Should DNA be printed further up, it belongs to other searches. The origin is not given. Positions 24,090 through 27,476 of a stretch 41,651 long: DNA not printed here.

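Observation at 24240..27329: [NiFe] hydrogenase diaphorase subunit is a NuoF/HoxF - GltD/NfnB-like fusion with two nucleotide sites in one 1029-aa protein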

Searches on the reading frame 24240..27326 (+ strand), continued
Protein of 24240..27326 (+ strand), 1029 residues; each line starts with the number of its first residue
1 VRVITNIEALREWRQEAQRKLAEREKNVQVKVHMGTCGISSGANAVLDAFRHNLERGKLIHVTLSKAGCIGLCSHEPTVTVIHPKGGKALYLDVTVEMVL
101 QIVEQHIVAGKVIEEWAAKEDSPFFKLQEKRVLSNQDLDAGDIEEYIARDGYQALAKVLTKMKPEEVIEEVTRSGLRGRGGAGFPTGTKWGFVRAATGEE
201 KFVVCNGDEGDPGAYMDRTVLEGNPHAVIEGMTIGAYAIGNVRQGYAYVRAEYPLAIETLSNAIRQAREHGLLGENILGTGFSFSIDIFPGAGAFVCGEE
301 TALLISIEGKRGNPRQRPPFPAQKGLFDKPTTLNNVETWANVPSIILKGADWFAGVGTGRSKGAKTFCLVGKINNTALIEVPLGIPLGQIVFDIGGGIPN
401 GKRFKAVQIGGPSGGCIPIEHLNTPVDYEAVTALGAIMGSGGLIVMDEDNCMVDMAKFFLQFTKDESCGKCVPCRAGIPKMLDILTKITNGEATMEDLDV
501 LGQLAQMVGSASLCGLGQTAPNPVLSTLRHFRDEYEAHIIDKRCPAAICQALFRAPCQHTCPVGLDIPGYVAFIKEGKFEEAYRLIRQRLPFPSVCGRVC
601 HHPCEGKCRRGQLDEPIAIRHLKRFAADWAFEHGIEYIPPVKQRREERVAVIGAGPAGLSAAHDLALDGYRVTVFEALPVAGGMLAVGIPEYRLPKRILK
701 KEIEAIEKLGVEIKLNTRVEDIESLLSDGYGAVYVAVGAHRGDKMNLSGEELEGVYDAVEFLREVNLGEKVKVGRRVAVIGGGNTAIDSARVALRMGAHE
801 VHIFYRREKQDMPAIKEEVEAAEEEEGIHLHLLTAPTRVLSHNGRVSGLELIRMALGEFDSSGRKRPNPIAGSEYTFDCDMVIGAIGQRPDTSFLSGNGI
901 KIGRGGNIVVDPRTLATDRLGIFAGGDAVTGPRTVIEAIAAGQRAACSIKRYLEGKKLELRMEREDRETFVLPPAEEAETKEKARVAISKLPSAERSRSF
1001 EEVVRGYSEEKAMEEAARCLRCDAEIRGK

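Call 22: find_encoding_contigs(protein=P0019, flank=9000, max_places=3)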
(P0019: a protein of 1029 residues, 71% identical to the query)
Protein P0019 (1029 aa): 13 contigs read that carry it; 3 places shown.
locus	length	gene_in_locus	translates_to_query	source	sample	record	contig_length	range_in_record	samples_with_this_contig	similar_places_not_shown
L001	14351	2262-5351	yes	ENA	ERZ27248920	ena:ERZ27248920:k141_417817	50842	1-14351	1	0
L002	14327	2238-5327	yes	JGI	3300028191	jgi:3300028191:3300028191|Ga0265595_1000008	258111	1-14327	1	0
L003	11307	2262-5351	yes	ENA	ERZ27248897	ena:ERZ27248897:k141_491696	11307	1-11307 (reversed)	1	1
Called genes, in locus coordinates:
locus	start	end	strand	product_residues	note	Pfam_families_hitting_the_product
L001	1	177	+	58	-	?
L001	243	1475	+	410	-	PF07690:MFS_1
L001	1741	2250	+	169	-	PF01257:2Fe-2S_thioredx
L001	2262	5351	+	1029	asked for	PF00070:Pyr_redox (faint), PF01512:Complex1_51K, PF10589:NADH_4Fe-4S, PF14691:Fer4_20, PF01266:DAO (weak), PF07992:Pyr_redox_2, PF13450:NAD_binding_8, PF13738:Pyr_redox_3, +5 more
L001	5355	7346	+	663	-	PF00111:Fer2 (weak), PF13510:Fer2_4, PF10588:NADH-G_4Fe-4S_3, PF14697:Fer4_21, PF22117:Fer4_Nqo3, PF00037:Fer4, PF04879:Molybdop_Fe4S4, PF00384:Molybdopterin, +2 more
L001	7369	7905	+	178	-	PF01058:Oxidored_q6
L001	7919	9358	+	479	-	PF27537:HoxH, PF00374:NiFeSe_Hases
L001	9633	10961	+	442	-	PF01134:GIDA (faint), PF01266:DAO (faint), PF03486:HI0933_like (faint), PF07992:Pyr_redox_2, PF13738:Pyr_redox_3, PF00070:Pyr_redox, PF02852:Pyr_redox_dim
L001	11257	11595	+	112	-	PF02579:Nitro_FeMo-Co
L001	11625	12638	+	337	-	PF01883:FeS_assembly_P, PF01656:CbiA, PF10609:ParA, PF13614:AAA_31 (faint)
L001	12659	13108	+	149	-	PF01592:NifU_N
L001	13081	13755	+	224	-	PF13489:Methyltransf_23, PF08241:Methyltransf_11, PF13649:Methyltransf_25 (weak)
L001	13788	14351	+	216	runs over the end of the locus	PF03205:MobB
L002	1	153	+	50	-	?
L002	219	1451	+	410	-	PF07690:MFS_1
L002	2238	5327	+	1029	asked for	PF00070:Pyr_redox (faint), PF01512:Complex1_51K, PF10589:NADH_4Fe-4S, PF14691:Fer4_20, PF01266:DAO (weak), PF07992:Pyr_redox_2, PF13450:NAD_binding_8, PF13738:Pyr_redox_3, +5 more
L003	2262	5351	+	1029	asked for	PF00070:Pyr_redox (faint), PF01512:Complex1_51K, PF10589:NADH_4Fe-4S, PF14691:Fer4_20, PF01266:DAO (weak), PF07992:Pyr_redox_2, PF13450:NAD_binding_8, PF13738:Pyr_redox_3, +5 more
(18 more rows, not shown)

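Call 23: find_encoding_contigs(protein=P0100, flank=9000, max_places=2)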
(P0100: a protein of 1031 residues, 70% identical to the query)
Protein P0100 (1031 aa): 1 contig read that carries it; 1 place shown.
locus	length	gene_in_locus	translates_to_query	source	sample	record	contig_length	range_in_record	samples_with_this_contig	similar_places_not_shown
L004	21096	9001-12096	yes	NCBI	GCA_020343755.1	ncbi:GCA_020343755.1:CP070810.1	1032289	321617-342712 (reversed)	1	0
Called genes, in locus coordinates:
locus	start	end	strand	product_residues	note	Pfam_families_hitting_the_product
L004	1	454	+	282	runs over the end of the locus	PF17827:PrmC_N, PF05175:MTS, PF00891:Methyltransf_2, PF01170:UPF0020 (weak), PF06325:PrmA, PF09445:Methyltransf_15 (weak), PF13847:Methyltransf_31, PF13649:Methyltransf_25, +1 more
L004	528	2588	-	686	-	PF00009:GTP_EFTU, PF22042:EF-G_D2, PF03144:GTP_EFTU_D2, PF14492:EFG_III, PF03764:EFG_IV, PF00679:EFG_C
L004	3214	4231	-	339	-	PF00330:Aconitase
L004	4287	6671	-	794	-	PF01590:GAF, PF13185:GAF_2, PF13492:GAF_3, PF00989:PAS, PF13188:PAS_8, PF08448:PAS_4, PF13426:PAS_9, PF13426:PAS_9, +4 more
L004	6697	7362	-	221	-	PF00072:Response_reg, PF00196:GerE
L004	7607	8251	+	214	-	-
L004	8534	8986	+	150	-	PF01257:2Fe-2S_thioredx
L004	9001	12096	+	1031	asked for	PF00070:Pyr_redox (faint), PF01512:Complex1_51K, PF10589:NADH_4Fe-4S, PF14691:Fer4_20, PF01266:DAO (weak), PF07992:Pyr_redox_2, PF13450:NAD_binding_8 (weak), PF13738:Pyr_redox_3, +1 more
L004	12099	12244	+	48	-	PF13510:Fer2_4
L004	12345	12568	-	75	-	-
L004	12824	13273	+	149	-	PF02580:Tyr_Deacylase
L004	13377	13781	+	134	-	PF01475:FUR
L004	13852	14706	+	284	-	PF01297:ZnuA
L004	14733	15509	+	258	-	PF00005:ABC_tran, PF02463:SMC_N (faint), PF13304:AAA_21 (faint)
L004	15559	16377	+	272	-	PF00950:ABC-3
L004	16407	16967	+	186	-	PF01135:PCMT (weak), PF01209:Ubie_methyltran, PF01728:FtsJ, PF13489:Methyltransf_23, PF13847:Methyltransf_31, PF08241:Methyltransf_11, PF08242:Methyltransf_12, PF13649:Methyltransf_25, +2 more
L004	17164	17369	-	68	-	PF01951:Archease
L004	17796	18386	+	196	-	PF20362:DUF6657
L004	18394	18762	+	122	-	-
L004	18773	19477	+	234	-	-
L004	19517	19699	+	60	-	-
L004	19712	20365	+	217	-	PF00303:Thymidylat_synt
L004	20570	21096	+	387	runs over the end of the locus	-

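Call 31: find_related_loci(query=A1, collection=genome_contigs, flank=8000)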
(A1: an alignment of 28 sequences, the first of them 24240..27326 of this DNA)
Query A1 (1029 aa) in genome_contigs; peptide patterns used: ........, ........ (x = any residue, [..] = any of these).
600 stretches matched a pattern (row limit reached: there are more); 600 encode a relative of the query (tblastn E <= 1e-3); the best 80 are kept; 80 distinct loci.
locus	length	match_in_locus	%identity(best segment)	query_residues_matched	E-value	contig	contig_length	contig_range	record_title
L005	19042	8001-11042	57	20-1022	0e+0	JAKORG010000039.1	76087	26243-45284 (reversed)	MAG: Deltaproteobacteria bacterium isolate all_maxbin.269 k201_728294, whole genome shotgun sequence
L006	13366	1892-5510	54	2-1022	0e+0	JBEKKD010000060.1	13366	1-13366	MAG: Armatimonadota bacterium isolate SPRUCE 339 SPRUCE_339_60, whole genome shotgun sequence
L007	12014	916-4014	51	9-1025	0e+0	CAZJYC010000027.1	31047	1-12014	MAG TPA_asm: uncultured Eubacteriales bacterium isolate binchicken_co327_166 genome assembly, contig: NODE_213_length_31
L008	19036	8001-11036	53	30-1025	0e+0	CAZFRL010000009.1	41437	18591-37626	MAG TPA_asm: uncultured Dehalococcoidales bacterium isolate binchicken_co100_466 genome assembly, contig: NODE_1304_leng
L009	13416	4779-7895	50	1-1025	0e+0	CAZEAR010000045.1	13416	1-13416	MAG TPA_asm: uncultured Dehalococcoidales bacterium isolate binchicken_co294_169 genome assembly, contig: NODE_4525_leng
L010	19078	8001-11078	52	10-1023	0e+0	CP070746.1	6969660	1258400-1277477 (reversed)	MAG: Desulfobacterales bacterium isolate bin36 chromosome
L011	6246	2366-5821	53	6-1025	0e+0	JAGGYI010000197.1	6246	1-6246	MAG: Anaerolineae bacterium isolate AUK174 PB_MBMC_128_c_000000000234, whole genome shotgun sequence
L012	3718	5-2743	57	118-1025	0e+0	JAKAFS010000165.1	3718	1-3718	MAG: Deltaproteobacteria bacterium isolate WY2.bin112 NODE_53828_length_3718_cov_1.072403, whole genome shotgun sequence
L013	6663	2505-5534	52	39-1025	0e+0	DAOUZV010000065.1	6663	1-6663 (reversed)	MAG TPA_asm: Chloroflexota bacterium isolate CSMAG_962 CSMAG_962_k141_3479259_length_6663_cov_8.0000, whole genome shotg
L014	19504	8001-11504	54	6-1029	0e+0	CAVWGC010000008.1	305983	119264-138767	MAG: uncultured delta proteobacterium isolate MFD04716.bin.2.49 genome assembly, contig: contig_21694, whole genome shot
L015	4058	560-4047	53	6-1026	0e+0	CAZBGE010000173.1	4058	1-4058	MAG TPA_asm: uncultured Smithella sp. isolate binchicken_co154_62 genome assembly, contig: NODE_52246_length_4058_cov_37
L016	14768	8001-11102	52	6-1024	0e+0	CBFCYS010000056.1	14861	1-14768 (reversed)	MAG TPA_asm: uncultured bacterium isolate SRR26215675_binner12_Refined_126 genome assembly, contig: ERZ25073486.2410, wh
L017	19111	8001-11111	49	1-1025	0e+0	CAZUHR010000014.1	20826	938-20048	MAG TPA_asm: uncultured Desulfobacteraceae bacterium isolate binchicken_co129_132 genome assembly, contig: NODE_7285_len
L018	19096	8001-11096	51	2-1025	0e+0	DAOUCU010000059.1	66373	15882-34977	MAG TPA_asm: Dehalococcoidia bacterium isolate H85_867 78963, whole genome shotgun sequence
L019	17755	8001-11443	52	4-1025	0e+0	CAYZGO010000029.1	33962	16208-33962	MAG TPA_asm: uncultured Anaerolineales bacterium isolate binchicken_co100_350 genome assembly, contig: NODE_1869_length_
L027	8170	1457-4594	49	4-1027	0e+0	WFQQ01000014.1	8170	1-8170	MAG: Desulfurellaceae bacterium isolate S013_74 k151_110165, whole genome shotgun sequence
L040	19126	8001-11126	49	1-1026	0e+0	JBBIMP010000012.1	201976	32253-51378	MAG: Acidobacteriota bacterium isolate RSS170216_bin_235 NODE_13_length_201976_cov_14.417723, whole genome shotgun seque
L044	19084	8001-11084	45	2-1026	0e+0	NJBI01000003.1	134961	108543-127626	MAG: Promethearchaeota archaeon Loki_b31 58, whole genome shotgun sequence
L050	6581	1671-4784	47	7-1027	0e+0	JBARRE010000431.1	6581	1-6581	MAG: Sedimentisphaerales bacterium isolate MFD13433_ilm_asm_bin29 k127_318016, whole genome shotgun sequence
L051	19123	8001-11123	47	1-1026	0e+0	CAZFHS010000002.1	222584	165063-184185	MAG TPA_asm: uncultured Gemmatimonadaceae bacterium isolate binchicken_co97_465 genome assembly, contig: NODE_60_length_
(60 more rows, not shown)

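Call 60: search_protein_families(library=pfam, proteins=[L044:11846-13423:+, L040:11882-13462:+, L051:11844-13445:+, L007:4802-6421:+, L044:13574-14821:+, L044:11129-11839:+, L040:7067-7921:+], max_evalue=0.00001)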
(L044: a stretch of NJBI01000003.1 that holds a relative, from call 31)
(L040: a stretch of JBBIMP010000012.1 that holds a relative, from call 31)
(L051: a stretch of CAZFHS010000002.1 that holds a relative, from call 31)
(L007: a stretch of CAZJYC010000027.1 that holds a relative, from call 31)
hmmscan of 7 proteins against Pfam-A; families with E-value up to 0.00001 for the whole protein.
L044:11846-13423:+ (526 aa): 1 family
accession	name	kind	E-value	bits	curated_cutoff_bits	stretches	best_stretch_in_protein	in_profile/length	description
PF01645.23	Glu_synthase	-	3.7e-13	49.8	20.4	1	279-403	185-306/369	Conserved region in glutamate synthase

L040:11882-13462:+ (527 aa): 1 family
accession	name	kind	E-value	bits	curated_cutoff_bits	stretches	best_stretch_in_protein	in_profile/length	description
PF01645.23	Glu_synthase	-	5.9e-16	59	20.4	1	279-400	185-303/369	Conserved region in glutamate synthase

L051:11844-13445:+ (534 aa): 1 family
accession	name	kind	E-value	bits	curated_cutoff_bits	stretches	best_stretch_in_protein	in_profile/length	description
PF01645.23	Glu_synthase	-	6.3e-12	45.8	20.4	1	286-407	185-303/369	Conserved region in glutamate synthase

L007:4802-6421:+ (540 aa): 1 family
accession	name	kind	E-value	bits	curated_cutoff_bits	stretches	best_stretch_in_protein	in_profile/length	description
PF01645.23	Glu_synthase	-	3.5e-21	76.2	20.4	2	293-424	185-310/369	Conserved region in glutamate synthase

L044:13574-14821:+ (416 aa): 2 families
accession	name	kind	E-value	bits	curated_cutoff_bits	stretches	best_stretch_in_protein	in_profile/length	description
PF00208.27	ELFV_dehydrog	-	5.2e-71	239.6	23.4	1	179-413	1-241/241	Glutamate/Leucine/Phenylalanine/Valine dehydrogenase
PF02812.23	ELFV_dehydrog_N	-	4.6e-53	178.8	25.3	1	34-160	2-128/129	Glu/Leu/Phe/Val dehydrogenase, dimerisation domain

L044:11129-11839:+ (237 aa): 1 family
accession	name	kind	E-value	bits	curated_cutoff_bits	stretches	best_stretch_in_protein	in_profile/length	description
PF13510.11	Fer2_4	-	7.5e-15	55.2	22.8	1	4-78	6-81/82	2Fe-2S iron-sulfur cluster binding domain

L040:7067-7921:+ (285 aa): 1 family
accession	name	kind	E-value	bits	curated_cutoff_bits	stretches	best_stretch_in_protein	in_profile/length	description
PF01257.25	2Fe-2S_thioredx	-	2.3e-45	154.5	24.8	1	9-151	1-143/145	Thioredoxin-like [2Fe-2S] ferredoxin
